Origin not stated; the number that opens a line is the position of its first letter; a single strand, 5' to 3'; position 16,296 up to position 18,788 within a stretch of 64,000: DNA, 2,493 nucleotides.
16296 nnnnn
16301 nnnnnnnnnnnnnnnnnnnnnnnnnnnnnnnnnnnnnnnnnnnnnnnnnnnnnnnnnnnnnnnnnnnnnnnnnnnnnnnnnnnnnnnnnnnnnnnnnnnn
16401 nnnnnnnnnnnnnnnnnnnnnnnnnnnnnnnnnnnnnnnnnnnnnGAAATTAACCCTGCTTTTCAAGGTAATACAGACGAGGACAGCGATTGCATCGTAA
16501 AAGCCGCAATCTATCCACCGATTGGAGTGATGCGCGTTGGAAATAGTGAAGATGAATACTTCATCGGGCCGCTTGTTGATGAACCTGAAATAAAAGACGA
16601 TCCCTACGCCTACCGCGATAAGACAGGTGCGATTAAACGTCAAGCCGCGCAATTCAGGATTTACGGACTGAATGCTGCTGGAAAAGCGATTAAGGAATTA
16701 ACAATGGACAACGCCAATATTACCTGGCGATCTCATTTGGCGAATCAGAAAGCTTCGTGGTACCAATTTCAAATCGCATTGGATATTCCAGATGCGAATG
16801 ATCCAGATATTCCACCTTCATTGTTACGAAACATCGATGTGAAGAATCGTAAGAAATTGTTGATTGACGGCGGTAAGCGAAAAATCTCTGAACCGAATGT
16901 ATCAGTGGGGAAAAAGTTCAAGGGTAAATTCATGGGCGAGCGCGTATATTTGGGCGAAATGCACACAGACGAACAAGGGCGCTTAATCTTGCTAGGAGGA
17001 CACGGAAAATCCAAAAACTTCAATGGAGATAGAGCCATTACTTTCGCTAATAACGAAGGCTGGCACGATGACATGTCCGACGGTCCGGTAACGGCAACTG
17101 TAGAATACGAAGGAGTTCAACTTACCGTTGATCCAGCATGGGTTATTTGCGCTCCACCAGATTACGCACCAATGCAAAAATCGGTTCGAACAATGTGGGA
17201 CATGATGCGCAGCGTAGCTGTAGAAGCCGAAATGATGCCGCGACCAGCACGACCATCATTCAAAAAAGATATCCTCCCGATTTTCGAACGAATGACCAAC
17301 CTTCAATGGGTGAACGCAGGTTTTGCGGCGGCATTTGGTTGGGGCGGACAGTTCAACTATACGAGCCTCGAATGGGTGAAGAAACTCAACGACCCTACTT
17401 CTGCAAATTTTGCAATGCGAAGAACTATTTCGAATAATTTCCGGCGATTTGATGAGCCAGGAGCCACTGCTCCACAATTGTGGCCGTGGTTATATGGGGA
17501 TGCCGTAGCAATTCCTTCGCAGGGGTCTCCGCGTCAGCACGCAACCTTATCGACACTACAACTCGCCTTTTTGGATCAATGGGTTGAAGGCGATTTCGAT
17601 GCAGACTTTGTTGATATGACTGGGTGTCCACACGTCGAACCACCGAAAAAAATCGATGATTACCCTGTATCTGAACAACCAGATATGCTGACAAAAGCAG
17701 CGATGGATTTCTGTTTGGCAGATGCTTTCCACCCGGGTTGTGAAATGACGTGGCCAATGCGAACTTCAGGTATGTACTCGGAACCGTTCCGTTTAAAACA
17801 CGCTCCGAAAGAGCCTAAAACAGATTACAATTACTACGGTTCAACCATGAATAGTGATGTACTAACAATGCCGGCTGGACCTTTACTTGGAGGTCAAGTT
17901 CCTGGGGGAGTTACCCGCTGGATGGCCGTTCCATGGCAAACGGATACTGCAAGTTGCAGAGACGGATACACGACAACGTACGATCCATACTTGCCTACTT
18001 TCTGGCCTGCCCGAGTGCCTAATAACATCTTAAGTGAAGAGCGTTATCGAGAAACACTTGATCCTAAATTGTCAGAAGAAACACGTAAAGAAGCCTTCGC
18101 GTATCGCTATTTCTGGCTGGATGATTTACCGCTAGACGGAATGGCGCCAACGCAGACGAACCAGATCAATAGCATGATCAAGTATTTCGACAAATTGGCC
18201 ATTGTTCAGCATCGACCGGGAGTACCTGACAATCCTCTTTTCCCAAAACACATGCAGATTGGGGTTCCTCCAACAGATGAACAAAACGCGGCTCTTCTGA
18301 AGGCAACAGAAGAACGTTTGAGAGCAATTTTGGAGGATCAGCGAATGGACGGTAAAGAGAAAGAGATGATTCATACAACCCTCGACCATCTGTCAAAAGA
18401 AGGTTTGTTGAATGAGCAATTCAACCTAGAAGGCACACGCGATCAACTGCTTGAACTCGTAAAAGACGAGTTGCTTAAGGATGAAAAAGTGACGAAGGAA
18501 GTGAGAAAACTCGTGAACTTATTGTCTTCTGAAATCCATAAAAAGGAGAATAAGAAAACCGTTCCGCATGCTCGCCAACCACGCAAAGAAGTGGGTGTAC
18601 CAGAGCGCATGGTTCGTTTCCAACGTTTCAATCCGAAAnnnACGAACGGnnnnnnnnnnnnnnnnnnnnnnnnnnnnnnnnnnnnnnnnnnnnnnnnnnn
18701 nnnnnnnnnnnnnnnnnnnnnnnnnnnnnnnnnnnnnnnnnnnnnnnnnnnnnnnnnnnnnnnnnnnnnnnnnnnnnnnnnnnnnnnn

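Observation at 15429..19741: lodAB-like operon whose quinoprotein oxidase is fused to an N-terminal catalase-like haem domain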

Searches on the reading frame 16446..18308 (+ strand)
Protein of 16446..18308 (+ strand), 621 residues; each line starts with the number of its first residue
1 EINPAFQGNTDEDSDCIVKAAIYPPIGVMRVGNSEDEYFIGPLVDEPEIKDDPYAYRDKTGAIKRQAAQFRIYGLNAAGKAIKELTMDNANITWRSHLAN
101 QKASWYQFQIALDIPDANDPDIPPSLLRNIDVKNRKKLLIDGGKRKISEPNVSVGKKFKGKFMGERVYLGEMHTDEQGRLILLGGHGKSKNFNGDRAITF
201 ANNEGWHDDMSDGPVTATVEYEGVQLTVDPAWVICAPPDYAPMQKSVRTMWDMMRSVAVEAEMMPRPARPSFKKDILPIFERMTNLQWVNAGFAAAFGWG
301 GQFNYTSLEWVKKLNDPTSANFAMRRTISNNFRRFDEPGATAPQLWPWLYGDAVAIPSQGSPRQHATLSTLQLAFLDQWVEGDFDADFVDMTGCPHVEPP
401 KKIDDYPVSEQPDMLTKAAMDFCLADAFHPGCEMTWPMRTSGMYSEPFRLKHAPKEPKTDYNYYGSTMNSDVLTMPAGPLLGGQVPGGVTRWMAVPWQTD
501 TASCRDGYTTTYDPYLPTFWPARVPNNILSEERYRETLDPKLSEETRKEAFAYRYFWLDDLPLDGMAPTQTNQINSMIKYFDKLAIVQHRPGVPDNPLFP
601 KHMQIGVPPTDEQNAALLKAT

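Call 31: search_solved_structures(query=window:16446-18308:+, max_evalue=0.001, show_alignments=2)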
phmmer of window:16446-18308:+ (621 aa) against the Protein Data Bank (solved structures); distinct sequences matched with E-value up to 0.001: 11.
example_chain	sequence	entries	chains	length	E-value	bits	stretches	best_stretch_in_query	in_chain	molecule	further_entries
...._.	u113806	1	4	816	2.9e-44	154.7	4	166-334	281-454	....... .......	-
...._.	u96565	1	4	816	7.6e-44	153.3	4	166-334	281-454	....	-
6ufq_A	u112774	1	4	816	3.5e-43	151.2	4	166-334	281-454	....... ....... GoxA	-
6ubr_B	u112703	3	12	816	8.7e-43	149.8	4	166-334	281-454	Uncharacterized protein | Uncharacterized protein GoxA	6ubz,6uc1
6vmf_A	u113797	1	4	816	1.9e-42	148.7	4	166-334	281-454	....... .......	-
6eer_A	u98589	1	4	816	2.4e-42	148.4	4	166-334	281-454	GoxA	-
6vl7_A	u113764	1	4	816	2.8e-42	148.1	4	166-334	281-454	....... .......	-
6ubn_A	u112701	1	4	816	8.2e-42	146.6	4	166-334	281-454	Quinoprotein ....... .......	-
6vmw_B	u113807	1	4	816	1.8e-41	145.5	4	166-334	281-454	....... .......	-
2ymw_A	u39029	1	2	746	2.1e-39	138.6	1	20-506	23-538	L-LYSINE 6-OXIDASE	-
3weu_A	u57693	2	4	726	2.6e-39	138.4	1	21-505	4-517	L-lysine 6-oxidase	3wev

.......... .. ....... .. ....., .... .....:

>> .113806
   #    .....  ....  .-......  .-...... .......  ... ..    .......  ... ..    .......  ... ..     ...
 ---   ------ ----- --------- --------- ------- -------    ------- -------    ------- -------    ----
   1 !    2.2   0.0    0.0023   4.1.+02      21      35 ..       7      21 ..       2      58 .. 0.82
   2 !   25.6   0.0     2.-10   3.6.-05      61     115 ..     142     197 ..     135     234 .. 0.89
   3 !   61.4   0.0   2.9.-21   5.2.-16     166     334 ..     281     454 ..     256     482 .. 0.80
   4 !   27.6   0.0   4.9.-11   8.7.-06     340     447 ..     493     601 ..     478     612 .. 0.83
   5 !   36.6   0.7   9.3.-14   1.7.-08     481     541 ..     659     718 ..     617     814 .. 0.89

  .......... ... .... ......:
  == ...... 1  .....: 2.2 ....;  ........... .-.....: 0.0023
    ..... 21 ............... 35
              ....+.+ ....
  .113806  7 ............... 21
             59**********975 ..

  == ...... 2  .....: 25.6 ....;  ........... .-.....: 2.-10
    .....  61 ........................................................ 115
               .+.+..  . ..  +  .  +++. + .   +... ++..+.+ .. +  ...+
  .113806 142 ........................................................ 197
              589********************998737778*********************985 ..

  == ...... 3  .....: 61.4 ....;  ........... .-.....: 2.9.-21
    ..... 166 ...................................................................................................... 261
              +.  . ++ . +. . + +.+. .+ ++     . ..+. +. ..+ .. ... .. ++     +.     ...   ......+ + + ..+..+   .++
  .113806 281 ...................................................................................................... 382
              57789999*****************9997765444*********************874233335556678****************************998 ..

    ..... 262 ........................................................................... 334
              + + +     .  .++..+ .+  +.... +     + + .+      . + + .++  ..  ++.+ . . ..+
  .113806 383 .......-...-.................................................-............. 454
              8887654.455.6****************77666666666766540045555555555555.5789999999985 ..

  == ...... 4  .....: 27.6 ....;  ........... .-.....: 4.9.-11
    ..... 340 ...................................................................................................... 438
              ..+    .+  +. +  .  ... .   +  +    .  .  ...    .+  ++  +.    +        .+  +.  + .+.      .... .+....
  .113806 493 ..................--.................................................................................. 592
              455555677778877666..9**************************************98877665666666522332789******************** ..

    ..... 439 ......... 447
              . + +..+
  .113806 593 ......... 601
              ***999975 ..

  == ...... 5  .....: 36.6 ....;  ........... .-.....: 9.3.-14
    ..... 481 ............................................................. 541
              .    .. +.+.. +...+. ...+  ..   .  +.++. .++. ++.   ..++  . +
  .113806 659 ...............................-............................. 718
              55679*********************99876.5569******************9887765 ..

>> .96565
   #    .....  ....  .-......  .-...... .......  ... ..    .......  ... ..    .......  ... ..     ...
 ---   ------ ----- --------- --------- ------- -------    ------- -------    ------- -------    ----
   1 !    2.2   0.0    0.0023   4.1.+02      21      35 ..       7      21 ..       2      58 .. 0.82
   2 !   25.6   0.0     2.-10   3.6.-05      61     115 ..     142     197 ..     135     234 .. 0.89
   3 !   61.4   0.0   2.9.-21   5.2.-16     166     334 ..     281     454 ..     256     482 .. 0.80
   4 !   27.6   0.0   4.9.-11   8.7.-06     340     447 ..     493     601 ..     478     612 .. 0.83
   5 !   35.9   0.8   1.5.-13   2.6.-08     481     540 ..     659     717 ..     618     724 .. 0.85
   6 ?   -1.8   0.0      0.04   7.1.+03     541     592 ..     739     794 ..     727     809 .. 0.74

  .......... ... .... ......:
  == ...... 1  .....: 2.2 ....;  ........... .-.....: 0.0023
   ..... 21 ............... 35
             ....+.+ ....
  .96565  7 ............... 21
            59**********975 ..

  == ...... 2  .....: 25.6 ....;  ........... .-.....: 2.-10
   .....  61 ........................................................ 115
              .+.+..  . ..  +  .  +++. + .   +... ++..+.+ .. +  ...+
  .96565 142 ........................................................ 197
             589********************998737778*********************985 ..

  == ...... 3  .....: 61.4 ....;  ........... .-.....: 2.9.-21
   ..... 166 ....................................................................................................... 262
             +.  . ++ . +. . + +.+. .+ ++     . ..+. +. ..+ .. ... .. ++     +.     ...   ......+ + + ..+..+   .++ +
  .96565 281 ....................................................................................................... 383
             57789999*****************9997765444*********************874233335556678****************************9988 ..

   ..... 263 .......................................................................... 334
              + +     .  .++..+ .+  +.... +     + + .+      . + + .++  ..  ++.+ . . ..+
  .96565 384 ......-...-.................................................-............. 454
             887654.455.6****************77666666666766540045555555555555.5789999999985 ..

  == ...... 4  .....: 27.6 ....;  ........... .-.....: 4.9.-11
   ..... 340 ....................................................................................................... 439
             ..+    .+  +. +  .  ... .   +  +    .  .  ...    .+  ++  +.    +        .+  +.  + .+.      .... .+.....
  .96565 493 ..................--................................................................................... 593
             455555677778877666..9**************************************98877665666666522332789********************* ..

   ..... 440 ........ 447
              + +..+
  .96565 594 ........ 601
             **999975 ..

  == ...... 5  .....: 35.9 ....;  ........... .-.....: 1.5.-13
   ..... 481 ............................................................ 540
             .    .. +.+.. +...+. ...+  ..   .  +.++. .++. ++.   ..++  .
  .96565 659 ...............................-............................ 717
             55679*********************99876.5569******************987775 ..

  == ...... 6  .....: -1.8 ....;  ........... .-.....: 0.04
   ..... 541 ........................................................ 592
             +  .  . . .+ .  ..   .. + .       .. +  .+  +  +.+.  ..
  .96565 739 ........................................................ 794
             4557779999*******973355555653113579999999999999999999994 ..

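Call 41: find_homologous_proteins(query=window:16491-18308:+, max_evalue=0.00001)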
Query window:16491-18308:+ (606 aa): 4050 proteins with E <= 0.00001 among 8000 candidates; the best 120 are listed.
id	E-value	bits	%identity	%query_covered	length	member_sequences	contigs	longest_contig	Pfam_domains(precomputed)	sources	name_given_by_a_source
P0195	0.0e+0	1218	83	100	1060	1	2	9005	PF17990.8,PF18417.7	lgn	-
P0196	0.0e+0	1170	80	100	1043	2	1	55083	PF17990.8,PF18417.7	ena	-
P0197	0.0e+0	1140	78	99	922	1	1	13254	PF17990.8,PF18417.7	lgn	-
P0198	0.0e+0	1127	79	100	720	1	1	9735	PF17990.8,PF18417.7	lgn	-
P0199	0.0e+0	1126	79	100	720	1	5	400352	PF17990.8,PF18417.7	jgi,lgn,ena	-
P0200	0.0e+0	1124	79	100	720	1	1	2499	PF17990.8,PF18417.7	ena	-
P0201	0.0e+0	1121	78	100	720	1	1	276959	PF17990.8,PF18417.7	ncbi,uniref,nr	ncbi:LodA/GoxA family CTQ-dependent oxidase [uncultured Kordia sp.]|uniref:LodA/GoxA family CTQ-depe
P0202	0.0e+0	1119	78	100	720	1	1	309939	PF17990.8,PF18417.7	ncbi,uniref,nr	ncbi:LodA/GoxA family CTQ-dependent oxidase [Aquimarina sp. 2201CG14-23]|uniref:LodA/GoxA family CTQ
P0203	0.0e+0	1115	78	99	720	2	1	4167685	PF17990.8,PF18417.7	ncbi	-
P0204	0.0e+0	1112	77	99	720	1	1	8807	PF17990.8,PF18417.7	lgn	-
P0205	0.0e+0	1109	78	100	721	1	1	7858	PF17990.8,PF18417.7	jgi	-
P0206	0.0e+0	1106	78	99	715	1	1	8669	PF17990.8,PF18417.7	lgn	-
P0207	0.0e+0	1106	78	100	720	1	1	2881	PF17990.8,PF18417.7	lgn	-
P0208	0.0e+0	1105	77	100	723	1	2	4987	PF17990.8,PF18417.7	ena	-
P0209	0.0e+0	1104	79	99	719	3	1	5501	PF17990.8,PF18417.7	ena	-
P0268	8.6e-236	802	59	100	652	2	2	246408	PF17990.8,PF18417.7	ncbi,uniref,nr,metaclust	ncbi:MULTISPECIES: LodA/GoxA family CTQ-dependent oxidase [Pseudoalteromonas]|uniref:Uncharacterized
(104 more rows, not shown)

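Call 43: find_encoding_contigs(protein=P0201, flank=6000, max_places=2)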
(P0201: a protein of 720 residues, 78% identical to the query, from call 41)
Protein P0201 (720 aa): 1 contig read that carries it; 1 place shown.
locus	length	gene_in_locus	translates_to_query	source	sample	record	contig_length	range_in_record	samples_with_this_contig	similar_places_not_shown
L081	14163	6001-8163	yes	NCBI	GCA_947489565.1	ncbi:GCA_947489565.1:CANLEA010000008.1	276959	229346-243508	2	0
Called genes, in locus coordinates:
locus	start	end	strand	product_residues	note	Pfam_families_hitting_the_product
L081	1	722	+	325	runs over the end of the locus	PF00348:polyprenyl_synt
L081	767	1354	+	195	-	PF04542:Sigma70_r2, PF08281:Sigma70_r4_2, PF04545:Sigma70_r4 (weak)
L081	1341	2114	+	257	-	-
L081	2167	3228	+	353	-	-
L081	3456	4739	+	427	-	PF05139:Erythro_esteras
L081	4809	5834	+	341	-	-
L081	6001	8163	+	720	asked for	PF17990:LodA_N, PF18417:LodA_C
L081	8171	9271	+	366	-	PF00070:Pyr_redox (faint), PF01266:DAO (faint), PF01494:FAD_binding_3, PF04820:Trp_halogenase (weak), PF07992:Pyr_redox_2 (faint), PF12831:FAD_oxidored (weak), PF04820:Trp_halogenase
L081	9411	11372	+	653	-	PF01807:Zn_ribbon_DnaG, PF08275:DNAG_N, PF01751:Toprim, PF13155:Toprim_2, PF13662:Toprim_4, PF28534:DUF8430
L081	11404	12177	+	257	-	-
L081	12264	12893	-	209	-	PF00072:Response_reg, PF00196:GerE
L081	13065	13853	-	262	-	PF02540:NAD_synthase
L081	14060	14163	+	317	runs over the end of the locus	PF25594:GldB_lipo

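Call 83: find_encoding_contigs(protein=P0202, flank=5000, max_places=1)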
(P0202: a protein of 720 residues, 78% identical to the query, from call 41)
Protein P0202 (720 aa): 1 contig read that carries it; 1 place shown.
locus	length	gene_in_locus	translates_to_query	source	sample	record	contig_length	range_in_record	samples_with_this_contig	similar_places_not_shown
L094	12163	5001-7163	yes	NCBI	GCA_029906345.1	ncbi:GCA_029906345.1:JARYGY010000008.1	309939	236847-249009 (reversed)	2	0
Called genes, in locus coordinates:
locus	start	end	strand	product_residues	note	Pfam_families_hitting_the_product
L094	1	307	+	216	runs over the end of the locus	PF02517:Rce1-like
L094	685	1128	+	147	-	-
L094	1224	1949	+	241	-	PF00515:TPR_1 (faint), PF07719:TPR_2 (faint), PF13431:TPR_17 (faint), PF13414:TPR_11 (faint)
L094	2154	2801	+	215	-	PF09573:RE_TaqI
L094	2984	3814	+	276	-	PF04397:LytTR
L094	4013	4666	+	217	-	-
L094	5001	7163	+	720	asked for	PF17990:LodA_N, PF18417:LodA_C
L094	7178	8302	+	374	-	PF01266:DAO (faint), PF01494:FAD_binding_3, PF04820:Trp_halogenase (weak), PF07992:Pyr_redox_2 (faint), PF12831:FAD_oxidored (weak), PF04820:Trp_halogenase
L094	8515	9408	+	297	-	PF07676:PD40 (faint)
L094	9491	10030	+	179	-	PF00583:Acetyltransf_1, PF13673:Acetyltransf_10, PF13508:Acetyltransf_7, PF08445:FR47 (faint)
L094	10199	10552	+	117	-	PF13560:HTH_31 (weak), PF01381:HTH_3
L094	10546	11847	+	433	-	PF13657:Couple_hipA, PF07804:HipA_C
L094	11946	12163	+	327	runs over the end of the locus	-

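Call 84: find_encoding_contigs(protein=P0268, flank=5000, max_places=1)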
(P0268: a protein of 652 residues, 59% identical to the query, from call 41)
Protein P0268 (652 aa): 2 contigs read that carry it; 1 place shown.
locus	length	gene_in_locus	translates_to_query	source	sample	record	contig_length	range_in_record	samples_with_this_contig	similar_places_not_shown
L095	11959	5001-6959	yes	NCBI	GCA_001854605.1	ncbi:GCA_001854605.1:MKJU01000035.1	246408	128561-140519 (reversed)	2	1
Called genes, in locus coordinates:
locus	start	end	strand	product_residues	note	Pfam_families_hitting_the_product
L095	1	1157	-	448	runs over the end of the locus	PF05569:Peptidase_M56, PF01551:Peptidase_M23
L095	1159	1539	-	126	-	PF03965:Penicillinase_R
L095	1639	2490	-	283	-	PF10563:CA_like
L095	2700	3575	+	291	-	PF02517:Rce1-like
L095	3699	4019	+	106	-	-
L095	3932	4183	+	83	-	PF08279:HTH_11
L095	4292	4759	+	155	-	PF13280:WYL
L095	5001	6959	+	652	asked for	PF17990:LodA_N, PF18417:LodA_C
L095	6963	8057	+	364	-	PF01266:DAO (faint), PF01494:FAD_binding_3, PF04820:Trp_halogenase (weak), PF13450:NAD_binding_8 (weak), PF04820:Trp_halogenase (weak)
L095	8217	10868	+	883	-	PF16656:Pur_ac_phosph_N, PF00041:fn3 (faint), PF16655:PhoD_N (faint), PF00149:Metallophos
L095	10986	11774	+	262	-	-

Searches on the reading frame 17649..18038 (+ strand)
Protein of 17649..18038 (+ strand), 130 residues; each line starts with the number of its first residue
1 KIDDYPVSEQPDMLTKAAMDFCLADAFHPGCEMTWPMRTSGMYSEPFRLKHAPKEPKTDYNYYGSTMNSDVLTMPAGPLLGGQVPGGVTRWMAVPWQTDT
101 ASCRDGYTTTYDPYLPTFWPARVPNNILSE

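Call 34: search_solved_structures(query=window:17649-18038:+, max_evalue=1, show_alignments=5)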
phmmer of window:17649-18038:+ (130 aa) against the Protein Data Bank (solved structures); distinct sequences matched with E-value up to 1: 11.
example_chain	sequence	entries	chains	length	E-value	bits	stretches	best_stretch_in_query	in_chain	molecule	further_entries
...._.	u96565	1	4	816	6.4e-15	58.6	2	80-128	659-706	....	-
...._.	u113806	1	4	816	6.4e-15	58.6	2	80-128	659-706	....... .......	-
6ufq_A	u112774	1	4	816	3.2e-14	56.3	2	80-128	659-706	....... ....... GoxA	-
6ubr_B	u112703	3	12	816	8.5e-14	54.9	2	80-128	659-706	Uncharacterized protein | Uncharacterized protein GoxA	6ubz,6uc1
6vmw_B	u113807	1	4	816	2.8e-13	53.3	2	80-128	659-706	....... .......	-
6eer_A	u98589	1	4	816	2.8e-13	53.3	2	80-128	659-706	GoxA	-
6vmf_A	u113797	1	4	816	2.8e-13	53.3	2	80-128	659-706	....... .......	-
6vl7_A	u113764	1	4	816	3e-13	53.1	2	80-128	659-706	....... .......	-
6ubn_A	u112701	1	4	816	9.4e-13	51.6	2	80-128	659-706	Quinoprotein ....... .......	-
3weu_A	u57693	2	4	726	1.9e-07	34.4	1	3-104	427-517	L-lysine 6-oxidase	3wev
2ymw_A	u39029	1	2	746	1.9e-07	34.3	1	3-104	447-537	L-LYSINE 6-OXIDASE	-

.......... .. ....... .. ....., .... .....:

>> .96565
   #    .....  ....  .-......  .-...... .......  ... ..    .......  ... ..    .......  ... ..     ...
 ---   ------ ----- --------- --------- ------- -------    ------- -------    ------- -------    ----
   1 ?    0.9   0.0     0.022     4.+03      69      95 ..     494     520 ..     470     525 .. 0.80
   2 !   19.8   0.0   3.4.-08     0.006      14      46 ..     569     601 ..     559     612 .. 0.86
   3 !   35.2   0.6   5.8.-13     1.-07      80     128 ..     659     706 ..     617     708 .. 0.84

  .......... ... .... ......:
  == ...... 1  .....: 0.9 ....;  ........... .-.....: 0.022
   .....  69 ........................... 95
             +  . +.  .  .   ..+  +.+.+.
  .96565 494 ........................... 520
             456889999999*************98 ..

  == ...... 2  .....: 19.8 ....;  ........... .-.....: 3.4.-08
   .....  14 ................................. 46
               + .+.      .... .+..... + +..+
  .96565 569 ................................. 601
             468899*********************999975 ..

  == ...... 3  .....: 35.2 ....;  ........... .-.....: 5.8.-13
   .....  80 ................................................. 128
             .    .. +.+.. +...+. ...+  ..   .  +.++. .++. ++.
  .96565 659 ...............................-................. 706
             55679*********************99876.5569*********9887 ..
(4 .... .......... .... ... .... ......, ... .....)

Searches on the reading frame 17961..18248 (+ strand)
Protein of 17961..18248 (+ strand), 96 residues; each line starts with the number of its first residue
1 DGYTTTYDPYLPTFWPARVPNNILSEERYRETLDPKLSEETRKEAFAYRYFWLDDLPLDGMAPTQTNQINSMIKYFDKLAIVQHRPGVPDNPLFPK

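Call 61: search_solved_structures(query=A4, max_evalue=10, show_alignments=0)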
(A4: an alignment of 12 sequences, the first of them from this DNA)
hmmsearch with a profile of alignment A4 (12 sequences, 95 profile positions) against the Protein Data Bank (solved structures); distinct sequences matched with E-value up to 10: 10.
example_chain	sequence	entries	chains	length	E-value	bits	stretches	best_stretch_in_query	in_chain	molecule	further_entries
6vl7_A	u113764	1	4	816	0.00074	23.4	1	30-85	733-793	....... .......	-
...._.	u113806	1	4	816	0.0011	22.9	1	30-85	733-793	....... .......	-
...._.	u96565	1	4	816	0.0013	22.6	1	30-85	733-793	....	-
6ufq_A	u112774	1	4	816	0.0013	22.6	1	30-85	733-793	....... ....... GoxA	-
6ubr_B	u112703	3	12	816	0.0013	22.6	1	30-85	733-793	Uncharacterized protein | Uncharacterized protein GoxA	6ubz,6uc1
6vmf_A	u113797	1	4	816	0.01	19.8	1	30-85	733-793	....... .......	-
6eer_A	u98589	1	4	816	0.01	19.8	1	30-85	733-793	GoxA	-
6ubn_A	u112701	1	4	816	0.01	19.8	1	30-85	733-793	Quinoprotein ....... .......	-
6vmw_B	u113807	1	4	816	0.012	19.5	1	30-85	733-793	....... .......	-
6poo_A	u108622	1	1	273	1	13.4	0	29-78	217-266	BibA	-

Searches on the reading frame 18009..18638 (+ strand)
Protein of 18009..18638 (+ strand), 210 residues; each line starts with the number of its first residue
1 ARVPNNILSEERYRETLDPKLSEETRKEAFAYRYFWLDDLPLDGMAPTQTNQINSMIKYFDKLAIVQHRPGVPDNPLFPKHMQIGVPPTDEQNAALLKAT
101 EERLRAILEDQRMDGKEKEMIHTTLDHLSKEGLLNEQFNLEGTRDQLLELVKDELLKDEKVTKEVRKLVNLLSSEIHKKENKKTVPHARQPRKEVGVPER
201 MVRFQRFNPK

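Call 5: search_protein_families(library=pfam, proteins=[window:18009-18638:+], max_evalue=10)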
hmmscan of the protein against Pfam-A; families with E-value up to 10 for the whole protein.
window:18009-18638:+ (210 aa): 1 family
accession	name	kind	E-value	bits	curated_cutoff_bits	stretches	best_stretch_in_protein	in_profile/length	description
PF08951.15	EntA_Immun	-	0.041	14.6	22.1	1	146-182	25-61/73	Enterocin A Immunity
